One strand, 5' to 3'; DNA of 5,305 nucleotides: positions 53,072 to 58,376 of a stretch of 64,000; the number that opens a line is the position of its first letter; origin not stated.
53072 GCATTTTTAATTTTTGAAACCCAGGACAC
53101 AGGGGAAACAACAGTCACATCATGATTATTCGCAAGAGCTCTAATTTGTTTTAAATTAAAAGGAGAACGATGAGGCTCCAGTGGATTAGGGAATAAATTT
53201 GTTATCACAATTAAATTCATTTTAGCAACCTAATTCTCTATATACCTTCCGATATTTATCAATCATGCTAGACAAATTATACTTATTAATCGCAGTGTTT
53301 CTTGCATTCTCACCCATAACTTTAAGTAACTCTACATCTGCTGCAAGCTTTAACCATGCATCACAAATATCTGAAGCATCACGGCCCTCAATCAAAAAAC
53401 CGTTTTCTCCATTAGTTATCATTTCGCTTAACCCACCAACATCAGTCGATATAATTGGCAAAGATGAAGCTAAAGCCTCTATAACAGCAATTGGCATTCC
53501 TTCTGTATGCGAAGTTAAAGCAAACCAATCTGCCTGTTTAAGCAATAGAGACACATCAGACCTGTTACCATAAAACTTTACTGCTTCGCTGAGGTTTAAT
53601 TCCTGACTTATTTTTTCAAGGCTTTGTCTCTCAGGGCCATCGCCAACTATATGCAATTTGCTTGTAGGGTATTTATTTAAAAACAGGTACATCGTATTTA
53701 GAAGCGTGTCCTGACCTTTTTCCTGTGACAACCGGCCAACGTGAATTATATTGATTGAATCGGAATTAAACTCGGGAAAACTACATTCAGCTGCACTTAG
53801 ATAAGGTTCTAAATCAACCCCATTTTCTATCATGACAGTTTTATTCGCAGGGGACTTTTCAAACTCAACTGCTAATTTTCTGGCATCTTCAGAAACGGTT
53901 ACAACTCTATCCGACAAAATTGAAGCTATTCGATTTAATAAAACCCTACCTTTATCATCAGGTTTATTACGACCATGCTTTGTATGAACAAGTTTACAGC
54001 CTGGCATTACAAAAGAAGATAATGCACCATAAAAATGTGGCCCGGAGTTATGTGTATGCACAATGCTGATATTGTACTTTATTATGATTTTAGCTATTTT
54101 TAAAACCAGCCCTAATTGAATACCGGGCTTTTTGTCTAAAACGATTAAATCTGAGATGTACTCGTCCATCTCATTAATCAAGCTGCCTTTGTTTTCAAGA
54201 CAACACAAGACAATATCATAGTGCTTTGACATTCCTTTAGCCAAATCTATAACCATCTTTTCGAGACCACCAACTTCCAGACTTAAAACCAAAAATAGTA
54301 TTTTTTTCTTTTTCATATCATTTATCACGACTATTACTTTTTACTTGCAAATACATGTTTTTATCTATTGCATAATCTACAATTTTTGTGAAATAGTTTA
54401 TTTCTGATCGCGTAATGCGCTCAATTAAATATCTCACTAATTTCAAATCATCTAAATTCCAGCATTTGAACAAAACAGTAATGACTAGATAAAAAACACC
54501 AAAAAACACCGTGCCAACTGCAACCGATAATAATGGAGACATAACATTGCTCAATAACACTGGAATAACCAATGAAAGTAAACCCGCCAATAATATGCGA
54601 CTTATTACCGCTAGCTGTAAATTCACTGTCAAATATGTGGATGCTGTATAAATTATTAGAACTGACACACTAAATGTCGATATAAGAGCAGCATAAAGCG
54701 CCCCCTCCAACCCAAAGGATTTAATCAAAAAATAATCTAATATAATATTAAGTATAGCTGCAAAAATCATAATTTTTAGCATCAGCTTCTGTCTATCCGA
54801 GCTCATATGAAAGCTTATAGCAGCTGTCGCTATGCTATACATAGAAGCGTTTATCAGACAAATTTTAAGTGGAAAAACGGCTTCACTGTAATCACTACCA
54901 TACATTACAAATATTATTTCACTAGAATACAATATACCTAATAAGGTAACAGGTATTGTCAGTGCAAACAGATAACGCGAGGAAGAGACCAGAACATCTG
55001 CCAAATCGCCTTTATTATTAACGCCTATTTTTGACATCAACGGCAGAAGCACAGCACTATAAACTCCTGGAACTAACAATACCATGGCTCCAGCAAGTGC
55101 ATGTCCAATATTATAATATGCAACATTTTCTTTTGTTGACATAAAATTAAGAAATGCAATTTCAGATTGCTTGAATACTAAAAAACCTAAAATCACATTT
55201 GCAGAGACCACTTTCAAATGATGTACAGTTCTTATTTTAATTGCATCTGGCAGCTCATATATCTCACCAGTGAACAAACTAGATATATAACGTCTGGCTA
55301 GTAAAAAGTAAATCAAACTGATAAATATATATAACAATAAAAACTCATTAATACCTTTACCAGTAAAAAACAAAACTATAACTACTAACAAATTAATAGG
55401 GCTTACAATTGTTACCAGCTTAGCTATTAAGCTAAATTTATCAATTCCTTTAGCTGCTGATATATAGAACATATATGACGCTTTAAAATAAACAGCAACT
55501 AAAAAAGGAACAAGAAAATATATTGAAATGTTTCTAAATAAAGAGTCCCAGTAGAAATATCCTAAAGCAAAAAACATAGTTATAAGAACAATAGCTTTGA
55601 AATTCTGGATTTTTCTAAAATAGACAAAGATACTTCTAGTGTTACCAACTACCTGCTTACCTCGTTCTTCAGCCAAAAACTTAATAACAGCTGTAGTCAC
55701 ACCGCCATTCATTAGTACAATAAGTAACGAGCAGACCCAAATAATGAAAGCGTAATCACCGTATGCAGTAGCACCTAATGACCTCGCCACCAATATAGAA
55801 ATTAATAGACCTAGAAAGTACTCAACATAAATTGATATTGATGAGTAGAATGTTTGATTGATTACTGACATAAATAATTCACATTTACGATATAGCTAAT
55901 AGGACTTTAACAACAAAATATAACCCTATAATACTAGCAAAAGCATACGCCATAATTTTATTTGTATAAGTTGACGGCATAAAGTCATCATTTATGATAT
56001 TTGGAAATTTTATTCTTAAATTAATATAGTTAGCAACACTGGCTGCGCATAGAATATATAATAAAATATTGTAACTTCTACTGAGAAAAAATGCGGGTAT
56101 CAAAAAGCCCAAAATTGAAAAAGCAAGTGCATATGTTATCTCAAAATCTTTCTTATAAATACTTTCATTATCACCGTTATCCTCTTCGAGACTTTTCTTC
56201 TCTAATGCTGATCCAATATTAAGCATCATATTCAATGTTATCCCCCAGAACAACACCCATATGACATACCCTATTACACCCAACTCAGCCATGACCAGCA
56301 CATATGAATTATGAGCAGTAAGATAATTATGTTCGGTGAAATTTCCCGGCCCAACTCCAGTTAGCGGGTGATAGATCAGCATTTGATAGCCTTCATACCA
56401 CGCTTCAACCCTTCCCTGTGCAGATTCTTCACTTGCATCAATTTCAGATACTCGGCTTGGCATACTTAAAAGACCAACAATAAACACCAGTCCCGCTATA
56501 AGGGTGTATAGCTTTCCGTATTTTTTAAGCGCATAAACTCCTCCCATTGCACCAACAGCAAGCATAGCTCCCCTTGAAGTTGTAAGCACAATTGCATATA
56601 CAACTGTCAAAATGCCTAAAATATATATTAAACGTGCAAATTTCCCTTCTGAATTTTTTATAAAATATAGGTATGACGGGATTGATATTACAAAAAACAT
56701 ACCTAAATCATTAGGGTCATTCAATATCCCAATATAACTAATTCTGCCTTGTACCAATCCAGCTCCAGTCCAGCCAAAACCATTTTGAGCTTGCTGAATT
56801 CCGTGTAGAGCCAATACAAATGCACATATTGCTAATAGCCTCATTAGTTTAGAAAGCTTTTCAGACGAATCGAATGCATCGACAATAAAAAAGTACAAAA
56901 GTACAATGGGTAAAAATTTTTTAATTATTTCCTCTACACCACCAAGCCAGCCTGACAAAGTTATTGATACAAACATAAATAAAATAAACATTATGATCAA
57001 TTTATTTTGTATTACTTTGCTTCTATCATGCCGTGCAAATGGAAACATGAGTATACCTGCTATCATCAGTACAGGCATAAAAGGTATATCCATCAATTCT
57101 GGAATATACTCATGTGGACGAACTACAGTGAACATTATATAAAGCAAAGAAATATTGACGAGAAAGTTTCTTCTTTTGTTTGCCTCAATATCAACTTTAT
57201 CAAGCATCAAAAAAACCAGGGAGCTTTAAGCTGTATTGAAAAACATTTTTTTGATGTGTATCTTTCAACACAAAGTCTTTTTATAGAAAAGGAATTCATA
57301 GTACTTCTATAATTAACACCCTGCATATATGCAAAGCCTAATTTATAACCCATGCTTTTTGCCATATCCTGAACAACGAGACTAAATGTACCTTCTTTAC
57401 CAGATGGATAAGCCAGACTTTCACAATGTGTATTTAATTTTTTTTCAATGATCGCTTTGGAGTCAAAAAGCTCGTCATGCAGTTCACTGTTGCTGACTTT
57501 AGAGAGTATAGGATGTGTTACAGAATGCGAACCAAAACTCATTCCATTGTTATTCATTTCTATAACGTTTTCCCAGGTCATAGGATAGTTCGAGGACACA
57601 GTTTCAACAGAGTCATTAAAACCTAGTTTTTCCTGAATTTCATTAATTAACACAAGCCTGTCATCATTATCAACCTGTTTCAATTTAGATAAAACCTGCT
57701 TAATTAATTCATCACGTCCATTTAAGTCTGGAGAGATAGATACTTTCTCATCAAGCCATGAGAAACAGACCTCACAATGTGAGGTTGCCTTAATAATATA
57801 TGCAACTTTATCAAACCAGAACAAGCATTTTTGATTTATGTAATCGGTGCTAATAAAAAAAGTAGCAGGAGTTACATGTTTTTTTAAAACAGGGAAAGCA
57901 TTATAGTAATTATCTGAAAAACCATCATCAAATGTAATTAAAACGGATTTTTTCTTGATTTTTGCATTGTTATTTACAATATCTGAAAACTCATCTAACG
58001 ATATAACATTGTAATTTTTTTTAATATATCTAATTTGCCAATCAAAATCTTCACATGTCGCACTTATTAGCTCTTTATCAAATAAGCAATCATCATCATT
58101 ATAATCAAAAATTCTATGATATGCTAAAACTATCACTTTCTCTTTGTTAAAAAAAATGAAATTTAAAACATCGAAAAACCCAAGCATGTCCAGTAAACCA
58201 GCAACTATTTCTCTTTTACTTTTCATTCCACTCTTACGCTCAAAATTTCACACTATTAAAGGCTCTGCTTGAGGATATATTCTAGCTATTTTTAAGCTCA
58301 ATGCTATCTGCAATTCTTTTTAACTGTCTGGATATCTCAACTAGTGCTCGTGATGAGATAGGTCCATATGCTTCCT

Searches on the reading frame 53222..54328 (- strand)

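Call 6: search_protein_families(library=ncbifam, proteins=[window:53222-54328:-], max_evalue=0.00001)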
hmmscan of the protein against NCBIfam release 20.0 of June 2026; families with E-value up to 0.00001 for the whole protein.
window:53222-54328:- (368 aa): 38 families (the best 25 are shown)
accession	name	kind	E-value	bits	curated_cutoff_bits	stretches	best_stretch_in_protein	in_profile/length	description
TIGR03088.1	stp2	hypoth_equivalog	2e-63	214.7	409.05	1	8-365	2-372/374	TIGR03088 family PEP-CTERM/XrtA system glycosyltransferase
TIGR03999.1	thiol_BshA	equivalog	2.7e-43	148.3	273.7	1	67-366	65-373/375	N-acetyl-alpha-D-glucosaminyl L-malate synthase BshA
NF041876.1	EPS_EpsE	equivalog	2.2e-35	122.6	400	1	150-353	174-383/389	exopolysaccharide biosynthesis GT4 family glycosyltransferase EpsE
NF047880.1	glyco_SdgA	exception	1.5e-25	89.8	800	1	184-362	308-486/488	serine-aspartate repeat adhesin O-glycosyltransferase SdgA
TIGR04157.1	glyco_rSAM_CFB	subfamily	9.4e-25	87.4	400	1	138-363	169-406/406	TIGR04157 family glycosyltransferase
NF047684.1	TeichurnBiosyTuaC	equivalog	4.9e-24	85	550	1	140-365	166-388/391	teichuronic acid biosynthesis protein TuaC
TIGR03449.1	mycothiol_MshA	equivalog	1.4e-23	83.5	462.5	1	138-365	164-402/406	D-inositol-3-phosphate glycosyltransferase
NF049988.1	MGlcDAGSynMgs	equivalog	5.4e-22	78.7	400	1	191-366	213-387/398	alpha-monoglucosyldiacylglycerol synthase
NF050063.1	ProtGlycPglJ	equivalog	3.4e-21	75.9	500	1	146-347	152-348/363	N-acetylgalactosamine-N,N'-diacetylbacillosaminyl-diphospho-undecaprenol 4-alpha-N-acetylgalactosaminyltransferase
NF050056.1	ProtGlycPglH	equivalog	7.9e-21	74.5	600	1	192-366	180-353/354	GalNAc-alpha-(1->4)-GalNAc-alpha-(1->3)-diNAcBac-PP-undecaprenol alpha-1,4-N-acetyl-D-galactosaminyltransferase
NF038229.1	Glyco4_Geo_Pelo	equivalog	9.6e-20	70.9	400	1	139-366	110-336/338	GPMC system family 4 glycosyltransferase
TIGR04063.1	stp3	hypoth_equivalog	1.8e-19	69.9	442.05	1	139-366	158-395/397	TIGR04063 family PEP-CTERM/XrtA system glycosyltransferase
NF011726.0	PRK15179.1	equivalog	2.7e-19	68.9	733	1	75-363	389-691/694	Vi polysaccharide biosynthesis protein TviE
TIGR02149.1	glgA_Coryne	subfamily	3.4e-19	69.2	302.4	1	135-365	141-389/391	glycogen synthase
NF041010.1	glycosy_Agl16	equivalog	1.3e-18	67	575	1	87-366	74-351/352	glycosylation protein Agl16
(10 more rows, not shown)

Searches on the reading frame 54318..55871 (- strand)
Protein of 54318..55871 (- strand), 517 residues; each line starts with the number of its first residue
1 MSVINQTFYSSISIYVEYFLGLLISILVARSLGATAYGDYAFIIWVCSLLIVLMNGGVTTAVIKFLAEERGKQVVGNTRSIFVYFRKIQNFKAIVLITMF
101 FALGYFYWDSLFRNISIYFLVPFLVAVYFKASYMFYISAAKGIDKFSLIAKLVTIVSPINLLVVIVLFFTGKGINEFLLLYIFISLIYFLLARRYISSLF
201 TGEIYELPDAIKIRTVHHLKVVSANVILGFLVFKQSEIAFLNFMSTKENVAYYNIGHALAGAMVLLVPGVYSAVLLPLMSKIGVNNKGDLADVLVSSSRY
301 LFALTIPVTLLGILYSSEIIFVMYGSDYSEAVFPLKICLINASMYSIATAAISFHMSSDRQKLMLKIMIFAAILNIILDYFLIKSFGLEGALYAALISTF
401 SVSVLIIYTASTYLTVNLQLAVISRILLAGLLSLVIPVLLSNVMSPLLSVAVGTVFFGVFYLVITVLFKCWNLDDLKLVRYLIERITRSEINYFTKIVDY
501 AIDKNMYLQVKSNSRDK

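Call 7: search_protein_families(library=ncbifam, proteins=[window:54318-55871:-], max_evalue=0.001)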
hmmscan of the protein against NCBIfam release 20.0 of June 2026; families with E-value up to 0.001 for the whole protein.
window:54318-55871:- (517 aa): 2 families
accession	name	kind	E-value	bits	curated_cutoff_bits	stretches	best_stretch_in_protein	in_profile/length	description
TIGR02900.1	spore_V_B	equivalog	5.1e-05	22.2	372.3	0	5-445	3-466/488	stage V sporulation protein B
NF050818.1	PolSacchBiosHfsF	equivalog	0.00093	18.3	700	0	19-461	18-457/468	polysaccharide biosynthesis protein HfsF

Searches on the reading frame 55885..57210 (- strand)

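Call 7: search_protein_families(library=ncbifam, proteins=[window:55885-57210:-], max_evalue=0.001)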
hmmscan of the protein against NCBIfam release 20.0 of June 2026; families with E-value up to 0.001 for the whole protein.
window:55885-57210:- (441 aa): 4 families
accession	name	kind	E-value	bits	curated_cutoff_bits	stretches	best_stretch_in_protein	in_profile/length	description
TIGR03097.1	PEP_O_lig_1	hypoth_equivalog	2.9e-22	79.1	188.1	1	22-392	25-401/408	putative O-glycosylation ligase, exosortase A system-associated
TIGR00947.1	2A73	equivalog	4.6e-07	29.2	366.4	1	68-317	68-353/425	IctB family putative bicarbonate transporter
NF037933.1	EpaQ_fam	subfamily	1.2e-06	28.1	100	1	168-323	160-322/377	EpaQ family protein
TIGR04370.1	glyco_rpt_poly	subfamily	1.2e-06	27.8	40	1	46-288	16-272/396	oligosaccharide repeat unit polymerase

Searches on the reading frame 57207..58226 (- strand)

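Call 7: search_protein_families(library=ncbifam, proteins=[window:57207-58226:-], max_evalue=0.001)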
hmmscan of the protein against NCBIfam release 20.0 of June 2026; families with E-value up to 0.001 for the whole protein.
window:57207-58226:- (339 aa): 10 families
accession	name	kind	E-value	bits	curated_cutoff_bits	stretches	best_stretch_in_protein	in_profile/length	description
TIGR03938.2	deacetyl_PgaB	equivalog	7.2e-22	77.4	321.9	1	30-132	2-103/621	poly-beta-1,6-N-acetyl-D-glucosamine N-deacetylase PgaB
TIGR03933.1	PIA_icaB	equivalog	1.7e-13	50.7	248.35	1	32-136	4-115/245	intercellular adhesin biosynthesis polysaccharide N-deacetylase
TIGR02884.1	spore_pdaA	equivalog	3.9e-13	49.6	298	2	90-133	34-78/224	delta-lactam-biosynthetic de-N-acetylase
NF011177.0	PRK14582.1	equivalog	8.8e-13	47.4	923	1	26-123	44-137/671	poly-beta-1,6-N-acetyl-D-glucosamine N-deacetylase PgaB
NF011176.0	PRK14581.1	equivalog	2e-11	42.8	1091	1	26-122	44-136/673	poly-beta-1,6-N-acetyl-D-glucosamine N-deacetylase PgaB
TIGR02764.1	spore_ybaN_pdaB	equivalog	3.1e-11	43.4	237.4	1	219-295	49-122/191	polysaccharide deacetylase family sporulation protein PdaB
TIGR02873.1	spore_ylxY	hypoth_equivalog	1.8e-07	30.7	391.5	1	224-289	133-195/268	probable sporulation protein, polysaccharide deacetylase family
NF045820.1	PgAcgDacpgdA_Strep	equivalog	1.1e-06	27.7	800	0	221-274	313-366/463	peptidoglycan-N-acetylglucosamine deacetylase PgdA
TIGR04243.1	nodulat_NodB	equivalog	2.7e-06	27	240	0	223-265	49-91/197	chitooligosaccharide deacetylase NodB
NF045821.1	PgAcgDacpgdA1_Bac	equivalog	9e-06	24.8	400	0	219-264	131-176/282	peptidoglycan-N-acetylglucosamine deacetylase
